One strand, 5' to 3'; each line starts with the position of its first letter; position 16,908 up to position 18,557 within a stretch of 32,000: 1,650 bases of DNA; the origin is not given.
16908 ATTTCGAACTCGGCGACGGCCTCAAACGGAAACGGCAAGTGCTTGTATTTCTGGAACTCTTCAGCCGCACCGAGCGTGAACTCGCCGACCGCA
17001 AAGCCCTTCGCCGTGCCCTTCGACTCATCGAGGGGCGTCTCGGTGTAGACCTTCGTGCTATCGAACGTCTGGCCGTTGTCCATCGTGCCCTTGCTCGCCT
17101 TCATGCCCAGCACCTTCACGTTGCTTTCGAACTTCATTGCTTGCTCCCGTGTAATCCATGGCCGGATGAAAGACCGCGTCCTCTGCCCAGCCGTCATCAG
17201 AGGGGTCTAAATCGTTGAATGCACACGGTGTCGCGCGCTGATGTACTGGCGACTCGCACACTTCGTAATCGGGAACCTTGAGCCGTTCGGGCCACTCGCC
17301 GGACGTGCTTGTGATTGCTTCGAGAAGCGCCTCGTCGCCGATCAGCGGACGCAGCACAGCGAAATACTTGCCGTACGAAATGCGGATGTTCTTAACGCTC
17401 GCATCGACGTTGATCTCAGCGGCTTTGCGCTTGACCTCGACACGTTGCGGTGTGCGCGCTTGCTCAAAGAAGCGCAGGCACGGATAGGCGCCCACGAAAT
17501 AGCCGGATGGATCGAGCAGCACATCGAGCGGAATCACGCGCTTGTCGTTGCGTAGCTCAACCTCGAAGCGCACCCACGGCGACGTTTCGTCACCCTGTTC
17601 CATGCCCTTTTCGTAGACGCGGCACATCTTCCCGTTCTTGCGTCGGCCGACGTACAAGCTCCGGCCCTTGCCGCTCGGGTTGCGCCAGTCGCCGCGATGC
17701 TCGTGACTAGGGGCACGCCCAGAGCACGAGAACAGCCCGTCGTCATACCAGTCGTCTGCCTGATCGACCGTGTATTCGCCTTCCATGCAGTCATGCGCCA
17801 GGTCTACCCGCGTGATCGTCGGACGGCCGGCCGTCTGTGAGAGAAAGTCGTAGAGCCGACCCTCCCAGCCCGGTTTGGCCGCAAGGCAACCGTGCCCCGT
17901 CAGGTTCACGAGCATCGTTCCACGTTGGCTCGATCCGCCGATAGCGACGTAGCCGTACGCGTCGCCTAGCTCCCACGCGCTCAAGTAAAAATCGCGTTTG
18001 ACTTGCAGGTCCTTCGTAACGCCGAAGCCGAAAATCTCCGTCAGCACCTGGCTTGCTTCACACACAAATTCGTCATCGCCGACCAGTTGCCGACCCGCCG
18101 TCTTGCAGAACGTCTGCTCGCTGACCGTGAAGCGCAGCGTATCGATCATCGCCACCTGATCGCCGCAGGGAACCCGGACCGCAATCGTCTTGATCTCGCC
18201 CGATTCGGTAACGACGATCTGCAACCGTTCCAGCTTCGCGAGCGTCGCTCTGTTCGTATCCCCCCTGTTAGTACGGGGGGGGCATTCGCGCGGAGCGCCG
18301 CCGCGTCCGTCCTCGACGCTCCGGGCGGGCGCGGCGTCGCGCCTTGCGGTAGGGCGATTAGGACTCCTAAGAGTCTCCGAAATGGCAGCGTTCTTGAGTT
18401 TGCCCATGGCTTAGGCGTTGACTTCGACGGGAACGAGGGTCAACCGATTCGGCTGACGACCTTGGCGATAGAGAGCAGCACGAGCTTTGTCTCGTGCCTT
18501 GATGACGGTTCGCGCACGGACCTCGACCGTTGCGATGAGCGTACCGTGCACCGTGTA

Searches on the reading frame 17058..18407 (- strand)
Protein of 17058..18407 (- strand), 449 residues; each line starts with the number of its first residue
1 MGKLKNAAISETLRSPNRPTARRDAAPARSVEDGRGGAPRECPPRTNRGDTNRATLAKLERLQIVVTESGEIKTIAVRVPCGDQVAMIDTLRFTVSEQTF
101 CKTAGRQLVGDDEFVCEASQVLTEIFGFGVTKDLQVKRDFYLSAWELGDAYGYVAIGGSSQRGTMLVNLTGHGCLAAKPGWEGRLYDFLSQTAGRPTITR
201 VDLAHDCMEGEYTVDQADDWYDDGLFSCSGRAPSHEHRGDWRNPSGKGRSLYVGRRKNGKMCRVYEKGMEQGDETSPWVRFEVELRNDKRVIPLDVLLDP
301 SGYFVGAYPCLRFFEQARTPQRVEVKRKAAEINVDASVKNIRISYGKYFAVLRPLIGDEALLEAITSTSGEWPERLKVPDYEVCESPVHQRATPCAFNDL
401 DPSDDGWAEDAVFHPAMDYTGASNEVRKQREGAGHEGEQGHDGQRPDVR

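Call 91: search_protein_families(library=pfam, proteins=[window:17058-18407:-], max_evalue=0.00001)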
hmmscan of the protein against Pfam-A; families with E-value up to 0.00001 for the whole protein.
window:17058-18407:- (449 aa): 1 family
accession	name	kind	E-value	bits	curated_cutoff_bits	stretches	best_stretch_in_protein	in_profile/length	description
PF02486.25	Rep_trans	-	1e-29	104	29.6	1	197-309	2-117/201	Replication initiation factor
